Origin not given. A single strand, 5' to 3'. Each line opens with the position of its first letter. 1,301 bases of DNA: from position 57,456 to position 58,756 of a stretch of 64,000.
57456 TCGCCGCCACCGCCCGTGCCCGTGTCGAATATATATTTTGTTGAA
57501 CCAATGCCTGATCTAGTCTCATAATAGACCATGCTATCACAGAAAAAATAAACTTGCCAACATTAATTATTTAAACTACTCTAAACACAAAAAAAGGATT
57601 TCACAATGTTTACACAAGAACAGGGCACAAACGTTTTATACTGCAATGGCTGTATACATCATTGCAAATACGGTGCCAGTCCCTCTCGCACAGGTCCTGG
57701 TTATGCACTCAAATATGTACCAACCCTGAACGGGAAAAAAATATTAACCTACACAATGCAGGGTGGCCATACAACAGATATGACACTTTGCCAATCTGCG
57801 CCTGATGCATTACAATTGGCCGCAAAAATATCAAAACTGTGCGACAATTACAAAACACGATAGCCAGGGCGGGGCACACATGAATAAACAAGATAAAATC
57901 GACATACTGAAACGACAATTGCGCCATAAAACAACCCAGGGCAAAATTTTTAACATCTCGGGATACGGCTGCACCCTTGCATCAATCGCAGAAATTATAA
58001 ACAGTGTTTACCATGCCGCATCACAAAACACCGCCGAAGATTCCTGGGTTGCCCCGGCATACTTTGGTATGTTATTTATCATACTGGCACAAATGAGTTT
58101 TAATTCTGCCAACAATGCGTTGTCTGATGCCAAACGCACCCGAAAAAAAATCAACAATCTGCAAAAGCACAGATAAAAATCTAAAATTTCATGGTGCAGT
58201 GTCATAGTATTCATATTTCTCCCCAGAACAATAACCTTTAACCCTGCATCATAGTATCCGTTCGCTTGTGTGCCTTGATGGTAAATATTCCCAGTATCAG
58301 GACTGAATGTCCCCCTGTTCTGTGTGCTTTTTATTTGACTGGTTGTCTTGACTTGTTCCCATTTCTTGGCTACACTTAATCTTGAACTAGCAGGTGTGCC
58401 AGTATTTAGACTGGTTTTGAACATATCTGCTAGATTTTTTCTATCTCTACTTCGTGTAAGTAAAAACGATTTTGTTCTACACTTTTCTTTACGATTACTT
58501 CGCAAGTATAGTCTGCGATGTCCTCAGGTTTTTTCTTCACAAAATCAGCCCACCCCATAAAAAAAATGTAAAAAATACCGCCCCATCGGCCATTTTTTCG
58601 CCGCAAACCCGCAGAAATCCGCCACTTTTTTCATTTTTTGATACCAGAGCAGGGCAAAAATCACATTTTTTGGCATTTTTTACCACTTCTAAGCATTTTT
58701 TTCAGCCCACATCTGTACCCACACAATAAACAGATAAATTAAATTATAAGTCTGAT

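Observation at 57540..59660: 2-kb decayed region: gene remnants, four iteron-like tandem repeats and strong A+C strand skew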

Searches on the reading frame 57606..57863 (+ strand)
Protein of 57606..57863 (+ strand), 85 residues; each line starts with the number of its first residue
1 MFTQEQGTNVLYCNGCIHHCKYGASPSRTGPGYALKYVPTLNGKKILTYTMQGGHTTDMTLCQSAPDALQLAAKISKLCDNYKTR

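Call 12: search_protein_families(library=pfam, proteins=[window:57606-57863:+], max_evalue=1)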
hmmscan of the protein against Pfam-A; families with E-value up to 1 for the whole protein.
window:57606-57863:+ (85 aa): 0 families

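Call 13: search_protein_families(library=phrogs, proteins=[window:57606-57863:+], max_evalue=1)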
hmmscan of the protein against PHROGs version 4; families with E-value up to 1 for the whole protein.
window:57606-57863:+ (85 aa): 1 family
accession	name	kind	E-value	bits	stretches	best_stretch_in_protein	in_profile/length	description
phrog_26807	-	unknown function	0.11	13.4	1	3-17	38-52/58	-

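Call 19: find_homologous_proteins(query=window:57606-57863:+, max_evalue=0.01)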
Query window:57606-57863:+ (85 aa): 1 proteins with E <= 0.01 among 1 candidates.
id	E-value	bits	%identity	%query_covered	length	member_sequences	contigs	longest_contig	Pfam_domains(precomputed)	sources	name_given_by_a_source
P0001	5.4e-49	182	94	100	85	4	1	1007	-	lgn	-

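Call 96: find_homologous_proteins(query=A3, max_evalue=0.001)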
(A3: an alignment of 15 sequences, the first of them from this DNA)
Query A3 (15 sequences) (85 aa, profile of the alignment): 16 proteins with E <= 0.001 among 275 candidates.
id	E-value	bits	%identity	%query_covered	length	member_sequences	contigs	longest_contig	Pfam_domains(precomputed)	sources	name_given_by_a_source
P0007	2.5e-34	135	34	100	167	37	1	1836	-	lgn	-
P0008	7.7e-33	131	33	96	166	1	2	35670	-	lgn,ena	-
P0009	2.4e-31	126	31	98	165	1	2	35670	-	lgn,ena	-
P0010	1.4e-30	123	33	98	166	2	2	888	-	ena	-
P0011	3.7e-30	122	33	98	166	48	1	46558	-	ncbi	-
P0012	4.8e-29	118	33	98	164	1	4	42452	-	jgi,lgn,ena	jgi:hypothetical protein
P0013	8.7e-29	118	36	98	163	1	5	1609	-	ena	-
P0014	2.9e-26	110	26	98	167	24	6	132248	-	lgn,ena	-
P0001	1.5e-23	101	94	100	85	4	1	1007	-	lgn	-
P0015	3.5e-18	84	29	82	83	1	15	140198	-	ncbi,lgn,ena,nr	ncbi:MAG: hypothetical protein J6R22_04365 [Alphaproteobacteria bacterium]|nr:hypothetical protein [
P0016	1.1e-17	82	31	84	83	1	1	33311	-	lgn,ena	-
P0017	1.6e-17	81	33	96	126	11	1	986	-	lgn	-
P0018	1.7e-15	75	32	84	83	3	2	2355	-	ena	-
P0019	1.3e-14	72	35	80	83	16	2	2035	-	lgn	-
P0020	1.4e-12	66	40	52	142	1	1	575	-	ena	-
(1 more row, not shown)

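Call 103: predict_structure(alignment_id=A4)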
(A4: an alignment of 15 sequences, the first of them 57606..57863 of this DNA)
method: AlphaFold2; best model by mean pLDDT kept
length: 85 residues; sequences in the alignment: 15
mean_pLDDT: 65.1   pTM: 0.53
mean pLDDT of the five models: 65.1, 64.1, 64.0, 63.7, 63.2
residues with pLDDT >= 90: 0; 70-90: 43; 50-70: 29; < 50: 13
segments of 3 or more residues with pLDDT < 50: 1-9, 83-85
pLDDT, mean of each block of 10 residues (from residue 1): 40 57 73 70 73 69 77 69 47
secondary structure, 60 per line:
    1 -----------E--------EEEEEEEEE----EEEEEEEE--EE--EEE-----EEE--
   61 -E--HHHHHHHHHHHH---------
elements in order: E21-29 E34-41 E48-50 E56-58 H65-76

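Call 106: fold_search(model_id=the predicted structure, library=pdb)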
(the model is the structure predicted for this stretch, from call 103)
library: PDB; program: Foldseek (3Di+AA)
matches with E <= 10: 216; with E <= 0.001: 0
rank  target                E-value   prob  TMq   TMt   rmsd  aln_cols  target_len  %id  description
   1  9jmu_MODEL_1_A        1.0e-01  0.91  0.38  0.32   5.4        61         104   16  Solution structure of DRB3 dsRBD2 (i.e. DRB3 (83-185)) (released 2026-03-25)
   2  2n3h_MODEL_1_A        2.5e-01  0.77  0.40  0.46   5.4        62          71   18  Solution structure of DRB4 dsRBD2 (viz. DRB4(81-151)) (released 2016-09-07)
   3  1wx5_D                3.2e-01  0.28  0.29  0.32   8.5        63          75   13  Crystal Structure of the copper-free Streptomyces castaneoglobisporus tyrosinase complexed with a caddie protein in th (released 2006-01-31)
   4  8igd_A                5.9e-01  0.14  0.32  0.33   7.5        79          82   13  The crystal structure of the minimal interaction domains of DRB7.2:DRB4 complex (released 2024-06-26)
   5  2l2n_MODEL_1_A        8.1e-01  0.25  0.33  0.37   6.1        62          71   13  Backbone 1H, 13C, and 15N Chemical Shift Assignments for the first dsRBD of protein HYL1 (released 2010-09-29)
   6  8b02_A                8.6e-01  0.28  0.37  0.34   6.5        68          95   13  Crystal structure of the dsRBD domain of tRNA-dihydrouridine(20) synthase from Amphimedon queenslandica (released 2022-11-30)
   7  2n3g_MODEL_1_A        9.7e-01  0.47  0.39  0.45   5.3        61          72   20  Solution structure of DRB4 dsRBD1 (viz. DRB4(1-72)) (released 2016-09-07)
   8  9jmt_MODEL_1_A        9.7e-01  0.35  0.39  0.41   5.3        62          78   16  DRB3 dsRBD1 (i.e., DRB3(1-75)) (released 2025-06-18)
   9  8b02_B                9.7e-01  0.28  0.37  0.33   5.6        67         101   13  Crystal structure of the dsRBD domain of tRNA-dihydrouridine(20) synthase from Amphimedon queenslandica (released 2022-11-30)
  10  3awz_B                9.7e-01  0.15  0.31  0.33   8.6        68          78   12  Crystal structure of Streptomyces tyrosinase in a complex with caddie H97Q mutant soaked in a Cu(II)-containing soluti (released 2011-06-29)
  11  1x48_MODEL_1_A        9.7e-01  0.15  0.34  0.33   5.8        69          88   19  Solution structure of the second DSRM domain in Interferon-induced, double-stranded RNA-activated protein kina (released 2005-11-14)
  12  3tf7_E                1.0e+00  0.06  0.18  0.10  12.0        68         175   16  42F3 QL9/H2-Ld complex (released 2011-12-07)
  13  4mvb_A                1.1e+00  0.06  0.18  0.10  12.7        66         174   18  42F3 pCPB7/H-2Ld Complex (released 2015-08-19)
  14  2n3f_MODEL_1_A        1.2e+00  0.33  0.39  0.24   5.6        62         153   18  Solution structure of both dsRBDs of DRB4 along with linker (viz. DRB4(1-153)) (released 2016-09-07)
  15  3adg                  1.2e+00  0.20  0.33  0.37   5.0        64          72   16  Structure of Arabidopsis HYL1 and its molecular implications for miRNA processing (released 2010-05-26)
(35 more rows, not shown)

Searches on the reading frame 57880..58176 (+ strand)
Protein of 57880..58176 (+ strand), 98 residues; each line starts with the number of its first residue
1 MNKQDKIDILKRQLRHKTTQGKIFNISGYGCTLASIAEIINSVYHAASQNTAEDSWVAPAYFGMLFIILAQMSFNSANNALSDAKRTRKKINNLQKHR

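Call 12: search_protein_families(library=pfam, proteins=[window:57880-58176:+], max_evalue=1)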
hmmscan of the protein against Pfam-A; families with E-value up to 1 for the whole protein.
window:57880-58176:+ (98 aa): 2 families
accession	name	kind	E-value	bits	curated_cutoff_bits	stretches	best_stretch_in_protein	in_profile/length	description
PF04893.22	Yip1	-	0.015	15.6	28.6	1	12-69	85-135/173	Yip1 domain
PF13664.11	DUF4149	-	0.13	13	24.6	1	18-72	32-86/102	Domain of unknown function (DUF4149)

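Call 13: search_protein_families(library=phrogs, proteins=[window:57880-58176:+], max_evalue=1)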
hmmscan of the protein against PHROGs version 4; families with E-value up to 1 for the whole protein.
window:57880-58176:+ (98 aa): 1 family
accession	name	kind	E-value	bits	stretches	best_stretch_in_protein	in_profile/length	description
phrog_26019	-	unknown function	0.034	12.7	1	18-81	939-1003/1347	-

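Call 20: find_homologous_proteins(query=window:57880-58176:+, max_evalue=0.01)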
Query window:57880-58176:+ (98 aa): 5 proteins with E <= 0.01 among 6 candidates.
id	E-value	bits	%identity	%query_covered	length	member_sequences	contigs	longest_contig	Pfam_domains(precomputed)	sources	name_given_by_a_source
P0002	3.0e-57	208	100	100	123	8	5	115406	-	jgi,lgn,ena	-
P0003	3.7e-56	204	97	100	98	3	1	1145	-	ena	-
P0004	2.4e-53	195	92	100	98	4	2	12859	-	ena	-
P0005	1.5e-50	186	90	100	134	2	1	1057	-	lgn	-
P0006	1.2e-48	180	87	100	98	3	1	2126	-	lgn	-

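Call 21: find_encoding_contigs(protein=P0004, flank=10000, max_places=4)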
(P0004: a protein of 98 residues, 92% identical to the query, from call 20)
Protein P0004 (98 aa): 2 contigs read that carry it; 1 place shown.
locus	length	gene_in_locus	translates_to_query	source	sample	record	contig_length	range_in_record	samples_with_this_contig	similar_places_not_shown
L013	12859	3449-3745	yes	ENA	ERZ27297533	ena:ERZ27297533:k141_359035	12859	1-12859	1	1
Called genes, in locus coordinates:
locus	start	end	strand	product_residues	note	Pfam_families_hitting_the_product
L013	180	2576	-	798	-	PF00133:tRNA-synt_1, PF09334:tRNA-synt_1g, PF13603:tRNA-synt_1_2, PF00133:tRNA-synt_1, PF08264:Anticodon_1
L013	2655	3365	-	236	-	PF01479:S4, PF01728:FtsJ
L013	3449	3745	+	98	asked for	-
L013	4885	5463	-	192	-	PF01741:MscL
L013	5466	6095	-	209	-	PF13189:Cytidylate_kin2 (faint), PF13238:AAA_18, PF13671:AAA_33 (weak), PF01202:SKI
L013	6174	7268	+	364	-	-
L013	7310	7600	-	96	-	-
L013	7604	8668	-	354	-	PF03462:PCRF, PF00472:RF-1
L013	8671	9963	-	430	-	PF13393:tRNA-synt_His, PF00587:tRNA-synt_2b, PF03129:HGTP_anticodon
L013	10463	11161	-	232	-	PF01863:YgjP-like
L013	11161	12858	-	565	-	?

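Call 22: find_encoding_contigs(protein=P0006, flank=10000, max_places=4)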
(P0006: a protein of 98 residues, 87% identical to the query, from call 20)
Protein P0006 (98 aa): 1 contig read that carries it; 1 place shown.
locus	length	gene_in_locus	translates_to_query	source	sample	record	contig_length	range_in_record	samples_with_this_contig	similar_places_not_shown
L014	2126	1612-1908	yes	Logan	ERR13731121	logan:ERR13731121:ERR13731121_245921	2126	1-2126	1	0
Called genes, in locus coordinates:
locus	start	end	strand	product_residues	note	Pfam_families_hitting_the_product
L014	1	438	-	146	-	?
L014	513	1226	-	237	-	PF01479:S4, PF01728:FtsJ, PF13649:Methyltransf_25 (faint)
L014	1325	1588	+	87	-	-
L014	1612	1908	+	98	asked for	-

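Call 23: find_encoding_contigs(protein=P0003, flank=10000, max_places=4)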
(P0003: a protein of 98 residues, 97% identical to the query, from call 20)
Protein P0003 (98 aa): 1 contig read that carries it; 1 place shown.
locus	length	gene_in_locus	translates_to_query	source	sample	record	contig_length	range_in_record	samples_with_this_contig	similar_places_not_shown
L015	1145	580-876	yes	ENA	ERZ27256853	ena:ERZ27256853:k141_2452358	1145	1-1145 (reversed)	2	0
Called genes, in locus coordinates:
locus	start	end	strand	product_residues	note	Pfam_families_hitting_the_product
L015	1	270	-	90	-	?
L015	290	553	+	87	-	-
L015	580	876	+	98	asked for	-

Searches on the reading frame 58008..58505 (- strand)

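Call 12: search_protein_families(library=pfam, proteins=[window:58008-58505:-], max_evalue=1)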
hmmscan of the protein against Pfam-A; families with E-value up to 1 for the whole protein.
window:58008-58505:- (165 aa): 1 family
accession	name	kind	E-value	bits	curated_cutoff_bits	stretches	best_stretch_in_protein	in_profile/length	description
PF11395.13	bCoV_NS7B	-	0.1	12.9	25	1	98-121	1-20/43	Betacoronavirus NS7B protein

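Call 13: search_protein_families(library=phrogs, proteins=[window:58008-58505:-], max_evalue=1)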
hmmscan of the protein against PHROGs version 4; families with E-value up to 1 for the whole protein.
window:58008-58505:- (165 aa): 0 families

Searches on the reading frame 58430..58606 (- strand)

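Call 12: search_protein_families(library=pfam, proteins=[window:58430-58606:-], max_evalue=1)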
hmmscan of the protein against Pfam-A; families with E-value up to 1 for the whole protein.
window:58430-58606:- (58 aa): 0 families

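Call 13: search_protein_families(library=phrogs, proteins=[window:58430-58606:-], max_evalue=1)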
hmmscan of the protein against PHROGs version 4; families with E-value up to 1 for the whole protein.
window:58430-58606:- (58 aa): 1 family
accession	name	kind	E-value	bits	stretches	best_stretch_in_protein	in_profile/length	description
phrog_1507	-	unknown function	0.22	12.6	1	30-58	42-70/114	-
